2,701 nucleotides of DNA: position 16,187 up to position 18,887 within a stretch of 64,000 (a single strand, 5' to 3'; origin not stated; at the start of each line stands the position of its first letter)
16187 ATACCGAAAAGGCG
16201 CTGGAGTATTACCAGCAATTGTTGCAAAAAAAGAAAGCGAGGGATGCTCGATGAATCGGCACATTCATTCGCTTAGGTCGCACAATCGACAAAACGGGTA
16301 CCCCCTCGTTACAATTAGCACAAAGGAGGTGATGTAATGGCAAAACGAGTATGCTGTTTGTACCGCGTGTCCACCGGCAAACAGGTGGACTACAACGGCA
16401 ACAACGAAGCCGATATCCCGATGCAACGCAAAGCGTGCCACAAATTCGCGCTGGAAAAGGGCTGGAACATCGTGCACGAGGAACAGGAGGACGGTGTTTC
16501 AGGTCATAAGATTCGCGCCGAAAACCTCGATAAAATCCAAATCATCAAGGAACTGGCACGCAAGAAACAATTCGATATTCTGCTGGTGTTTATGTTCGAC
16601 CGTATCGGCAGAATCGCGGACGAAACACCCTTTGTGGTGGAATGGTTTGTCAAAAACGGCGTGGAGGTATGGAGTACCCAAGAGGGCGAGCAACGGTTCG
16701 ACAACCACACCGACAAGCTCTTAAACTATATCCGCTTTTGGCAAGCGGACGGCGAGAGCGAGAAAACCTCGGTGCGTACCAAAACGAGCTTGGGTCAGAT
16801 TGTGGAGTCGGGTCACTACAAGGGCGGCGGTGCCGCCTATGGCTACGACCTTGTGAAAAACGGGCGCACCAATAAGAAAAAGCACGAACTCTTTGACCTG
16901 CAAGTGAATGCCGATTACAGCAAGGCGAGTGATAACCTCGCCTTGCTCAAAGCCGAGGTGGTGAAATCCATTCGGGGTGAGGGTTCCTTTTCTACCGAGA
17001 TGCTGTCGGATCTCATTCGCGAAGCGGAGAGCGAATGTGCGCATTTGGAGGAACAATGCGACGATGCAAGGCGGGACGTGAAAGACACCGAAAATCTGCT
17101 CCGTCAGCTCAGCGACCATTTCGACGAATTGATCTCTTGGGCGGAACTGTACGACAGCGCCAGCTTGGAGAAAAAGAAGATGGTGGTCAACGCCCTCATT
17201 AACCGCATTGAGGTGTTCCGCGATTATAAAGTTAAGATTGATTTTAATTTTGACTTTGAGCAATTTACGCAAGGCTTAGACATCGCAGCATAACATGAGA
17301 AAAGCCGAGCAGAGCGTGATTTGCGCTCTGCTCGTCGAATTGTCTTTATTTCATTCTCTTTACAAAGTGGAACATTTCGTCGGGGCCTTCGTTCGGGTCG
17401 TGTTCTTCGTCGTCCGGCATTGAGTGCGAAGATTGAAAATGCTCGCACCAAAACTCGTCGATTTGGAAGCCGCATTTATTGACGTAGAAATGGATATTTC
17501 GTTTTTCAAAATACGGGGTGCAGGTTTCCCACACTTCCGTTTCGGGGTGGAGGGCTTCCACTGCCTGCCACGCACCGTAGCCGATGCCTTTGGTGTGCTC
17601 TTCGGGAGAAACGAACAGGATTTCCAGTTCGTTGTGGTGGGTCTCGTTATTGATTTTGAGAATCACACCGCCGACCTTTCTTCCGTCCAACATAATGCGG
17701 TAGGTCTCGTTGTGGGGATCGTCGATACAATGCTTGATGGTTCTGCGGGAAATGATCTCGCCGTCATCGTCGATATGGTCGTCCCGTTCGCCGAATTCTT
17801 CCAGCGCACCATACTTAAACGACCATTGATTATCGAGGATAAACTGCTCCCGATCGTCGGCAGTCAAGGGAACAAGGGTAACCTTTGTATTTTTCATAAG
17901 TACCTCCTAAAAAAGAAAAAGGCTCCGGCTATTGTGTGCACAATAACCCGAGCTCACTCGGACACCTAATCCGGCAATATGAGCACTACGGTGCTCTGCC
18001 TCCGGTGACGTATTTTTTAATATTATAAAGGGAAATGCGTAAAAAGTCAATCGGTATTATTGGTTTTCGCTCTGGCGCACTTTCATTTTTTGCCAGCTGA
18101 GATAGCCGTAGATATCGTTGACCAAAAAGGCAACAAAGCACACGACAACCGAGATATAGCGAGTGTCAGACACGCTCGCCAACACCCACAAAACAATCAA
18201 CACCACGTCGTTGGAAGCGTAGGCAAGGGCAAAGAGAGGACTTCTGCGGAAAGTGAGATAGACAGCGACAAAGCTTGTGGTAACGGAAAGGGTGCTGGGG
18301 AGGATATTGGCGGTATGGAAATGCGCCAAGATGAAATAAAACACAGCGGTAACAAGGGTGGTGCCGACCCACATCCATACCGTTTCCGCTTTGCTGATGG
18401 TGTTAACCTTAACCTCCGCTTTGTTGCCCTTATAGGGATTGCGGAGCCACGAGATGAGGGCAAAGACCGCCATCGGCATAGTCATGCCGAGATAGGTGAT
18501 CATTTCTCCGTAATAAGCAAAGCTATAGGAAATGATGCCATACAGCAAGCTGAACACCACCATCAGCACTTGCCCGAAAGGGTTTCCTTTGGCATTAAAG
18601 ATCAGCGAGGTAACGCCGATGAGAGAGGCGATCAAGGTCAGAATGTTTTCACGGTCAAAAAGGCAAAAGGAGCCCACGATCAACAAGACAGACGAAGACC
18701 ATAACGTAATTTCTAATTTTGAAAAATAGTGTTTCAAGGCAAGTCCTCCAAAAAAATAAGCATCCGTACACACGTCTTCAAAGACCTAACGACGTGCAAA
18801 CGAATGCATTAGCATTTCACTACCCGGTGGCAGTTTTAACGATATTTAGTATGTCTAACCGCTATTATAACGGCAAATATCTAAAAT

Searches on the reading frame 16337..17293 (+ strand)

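Call 12: search_protein_families(library=pfam, proteins=[window:16337-17293:+], max_evalue=0.01)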
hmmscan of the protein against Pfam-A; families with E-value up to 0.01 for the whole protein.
window:16337-17293:+ (318 aa): 1 family
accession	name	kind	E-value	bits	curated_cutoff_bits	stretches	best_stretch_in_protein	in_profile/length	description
PF00239.26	Resolvase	-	1.9e-17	64.2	23.3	1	8-159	4-143/145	Resolvase, N terminal domain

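Call 13: search_protein_families(library=ncbifam, proteins=[window:16337-17293:+], max_evalue=0.01)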
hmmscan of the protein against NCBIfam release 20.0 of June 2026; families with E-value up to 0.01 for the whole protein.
window:16337-17293:+ (318 aa): 3 families
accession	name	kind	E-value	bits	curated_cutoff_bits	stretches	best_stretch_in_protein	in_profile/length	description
NF047343.1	SCCmet_CcrB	equivalog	1e-07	31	900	1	3-187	7-177/542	cassette chromosome recombinase CcrB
NF009949.0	PRK13413.1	equivalog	5.5e-07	29.4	272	1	10-201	7-182/203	master DNA invertase Mpi family serine-type recombinase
NF047344.1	SCCmet_CcrA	equivalog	0.0034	16.6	700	1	28-175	19-162/442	cassette chromosome recombinase CcrA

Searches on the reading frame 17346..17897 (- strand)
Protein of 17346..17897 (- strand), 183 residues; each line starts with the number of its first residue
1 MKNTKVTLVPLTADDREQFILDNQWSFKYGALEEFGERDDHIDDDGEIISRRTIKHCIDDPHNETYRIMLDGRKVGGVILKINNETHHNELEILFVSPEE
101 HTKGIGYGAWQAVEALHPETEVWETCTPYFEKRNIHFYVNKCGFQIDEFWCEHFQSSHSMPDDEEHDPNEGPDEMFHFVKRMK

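Call 12: search_protein_families(library=pfam, proteins=[window:17346-17897:-], max_evalue=0.01)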
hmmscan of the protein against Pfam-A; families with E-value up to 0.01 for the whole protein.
window:17346-17897:- (183 aa): 3 families
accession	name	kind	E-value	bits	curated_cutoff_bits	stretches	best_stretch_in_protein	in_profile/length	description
PF00583.31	Acetyltransf_1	-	3e-09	37.6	20.7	1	54-144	24-116/116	Acetyltransferase (GNAT) family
PF13508.13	Acetyltransf_7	-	2.3e-05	25.1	27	1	66-145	6-83/84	Acetyltransferase (GNAT) domain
PF13673.13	Acetyltransf_10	-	0.0044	17.4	23.6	1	47-115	15-78/128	Acetyltransferase (GNAT) domain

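Call 13: search_protein_families(library=ncbifam, proteins=[window:17346-17897:-], max_evalue=0.01)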
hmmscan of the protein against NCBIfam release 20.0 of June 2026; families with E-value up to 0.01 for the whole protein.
window:17346-17897:- (183 aa): 0 families

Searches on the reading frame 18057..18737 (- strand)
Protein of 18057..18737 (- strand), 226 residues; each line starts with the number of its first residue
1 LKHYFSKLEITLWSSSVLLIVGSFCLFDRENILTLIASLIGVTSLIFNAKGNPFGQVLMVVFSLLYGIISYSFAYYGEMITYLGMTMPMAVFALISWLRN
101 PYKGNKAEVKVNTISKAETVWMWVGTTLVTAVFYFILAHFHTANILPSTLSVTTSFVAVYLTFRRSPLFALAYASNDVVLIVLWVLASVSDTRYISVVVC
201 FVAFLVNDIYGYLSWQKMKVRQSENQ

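Call 12: search_protein_families(library=pfam, proteins=[window:18057-18737:-], max_evalue=0.01)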
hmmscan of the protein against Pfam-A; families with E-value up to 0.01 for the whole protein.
window:18057-18737:- (226 aa): 1 family
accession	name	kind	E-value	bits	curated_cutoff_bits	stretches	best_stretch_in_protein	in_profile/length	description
PF04973.17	NMN_transporter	-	1.5e-33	116.6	27.3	1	32-217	2-175/175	Nicotinamide mononucleotide transporter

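Call 13: search_protein_families(library=ncbifam, proteins=[window:18057-18737:-], max_evalue=0.01)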
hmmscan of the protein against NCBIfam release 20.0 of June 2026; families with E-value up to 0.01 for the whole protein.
window:18057-18737:- (226 aa): 1 family
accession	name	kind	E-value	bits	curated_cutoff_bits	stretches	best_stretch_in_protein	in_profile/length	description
TIGR01528.1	NMN_trans_PnuC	equivalog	1.5e-17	64.1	42.45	1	31-219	2-185/187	nicotinamide riboside transporter PnuC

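Call 14: find_related_loci(query=window:18057-18737:-, collection=genome_contigs, flank=3000)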
Query window:18057-18737:- (226 aa) in genome_contigs; peptide patterns used: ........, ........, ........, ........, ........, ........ (x = any residue, [..] = any of these).
598 stretches matched a pattern (row limit reached: there are more); 518 encode a relative of the query (tblastn E <= 1e-3); the best 80 are kept; 80 distinct loci.
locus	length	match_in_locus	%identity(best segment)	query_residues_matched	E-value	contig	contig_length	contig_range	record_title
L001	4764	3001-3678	88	1-226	4e-134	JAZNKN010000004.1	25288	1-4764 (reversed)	MAG: Acutalibacteraceae bacterium isolate T1900044674_TS20190140.MAGScoT_cleanbin_000046 SGB_1625_k141_2590376, whole ge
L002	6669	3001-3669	84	4-226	3e-127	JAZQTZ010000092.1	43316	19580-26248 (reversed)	MAG: Acutalibacteraceae bacterium isolate T1900045184_TC20190180.MAGScoT_cleanbin_000036 SGB_5257_k141_3278220, whole ge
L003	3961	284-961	82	1-226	7e-128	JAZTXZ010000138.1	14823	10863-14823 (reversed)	MAG: Candidatus Avispirillum sp. isolate T1900045328_YK20190017.MAGScoT_cleanbin_000020 SGB_6485_k141_1858757, whole gen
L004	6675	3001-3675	80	1-225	3e-126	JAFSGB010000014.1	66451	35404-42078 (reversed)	MAG: Clostridia bacterium isolate RGIG3110 Goat_Rectum-6__c241394, whole genome shotgun sequence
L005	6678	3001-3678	80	1-226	7e-126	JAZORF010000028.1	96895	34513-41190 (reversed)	MAG: Acutalibacteraceae bacterium isolate T1900045561_YK20190255.MAGScoT_cleanbin_000035 SGB_7909_k141_1413893, whole ge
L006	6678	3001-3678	81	1-226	1e-125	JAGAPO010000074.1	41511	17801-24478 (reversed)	MAG: Lachnospiraceae bacterium isolate RGIG8657 Water_deer_Cecum.Co__c789141, whole genome shotgun sequence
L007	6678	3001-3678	82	1-226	9e-126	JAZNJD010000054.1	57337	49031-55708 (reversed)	MAG: Acutalibacteraceae bacterium isolate T1900044681_TS20190147.MAGScoT_cleanbin_000007 SGB_1690_k141_1528793, whole ge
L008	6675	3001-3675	80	1-225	5e-125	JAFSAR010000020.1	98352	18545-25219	MAG: Clostridia bacterium isolate RGIG2970 Goat_Rectum-1__c698316, whole genome shotgun sequence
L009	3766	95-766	82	2-225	3e-125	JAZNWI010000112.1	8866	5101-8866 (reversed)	MAG: Clostridia bacterium isolate T1900044784_TS20190250.MAGScoT_cleanbin_000038 SGB_2601_k141_268259, whole genome shot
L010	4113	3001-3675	80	1-225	1e-124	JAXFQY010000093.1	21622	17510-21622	MAG: Eubacteriales bacterium isolate SUG2853 k141_3733425, whole genome shotgun sequence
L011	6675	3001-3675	81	1-225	2e-123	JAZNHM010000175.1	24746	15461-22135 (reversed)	MAG: Acutalibacteraceae bacterium isolate T1900044692_TS20190158.MAGScoT_cleanbin_000019 SGB_1758_k141_1243034, whole ge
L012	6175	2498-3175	79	1-226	1e-123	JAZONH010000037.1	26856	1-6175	MAG: Acutalibacteraceae bacterium isolate T1900045641_YK20190335.MAGScoT_cleanbin_000003 SGB_8130_k141_2603845, whole ge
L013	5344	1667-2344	81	1-226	3e-123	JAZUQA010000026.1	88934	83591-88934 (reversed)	MAG: Acutalibacteraceae bacterium isolate T1900044861_TS20190327.MAGScoT_cleanbin_000010 SGB_3101_k141_328124, whole gen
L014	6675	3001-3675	79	1-225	3e-123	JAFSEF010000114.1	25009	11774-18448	MAG: Clostridia bacterium isolate RGIG3062 Goat_Rectum-5__c557870, whole genome shotgun sequence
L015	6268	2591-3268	79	1-226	8e-123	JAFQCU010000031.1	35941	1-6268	MAG: Clostridia bacterium isolate RGIG1702 Goat_Cecum-2__c636420, whole genome shotgun sequence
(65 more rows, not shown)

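Call 60: search_solved_structures(query=window:18057-18737:-, max_evalue=0.01, show_alignments=1)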
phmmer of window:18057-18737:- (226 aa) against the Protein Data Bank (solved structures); distinct sequences matched with E-value up to 0.01: 1.
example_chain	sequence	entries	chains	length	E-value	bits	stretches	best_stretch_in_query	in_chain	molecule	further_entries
4qtn_A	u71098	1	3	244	1.9e-14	57.4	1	13-223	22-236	Nicotinamide riboside transporter PnuC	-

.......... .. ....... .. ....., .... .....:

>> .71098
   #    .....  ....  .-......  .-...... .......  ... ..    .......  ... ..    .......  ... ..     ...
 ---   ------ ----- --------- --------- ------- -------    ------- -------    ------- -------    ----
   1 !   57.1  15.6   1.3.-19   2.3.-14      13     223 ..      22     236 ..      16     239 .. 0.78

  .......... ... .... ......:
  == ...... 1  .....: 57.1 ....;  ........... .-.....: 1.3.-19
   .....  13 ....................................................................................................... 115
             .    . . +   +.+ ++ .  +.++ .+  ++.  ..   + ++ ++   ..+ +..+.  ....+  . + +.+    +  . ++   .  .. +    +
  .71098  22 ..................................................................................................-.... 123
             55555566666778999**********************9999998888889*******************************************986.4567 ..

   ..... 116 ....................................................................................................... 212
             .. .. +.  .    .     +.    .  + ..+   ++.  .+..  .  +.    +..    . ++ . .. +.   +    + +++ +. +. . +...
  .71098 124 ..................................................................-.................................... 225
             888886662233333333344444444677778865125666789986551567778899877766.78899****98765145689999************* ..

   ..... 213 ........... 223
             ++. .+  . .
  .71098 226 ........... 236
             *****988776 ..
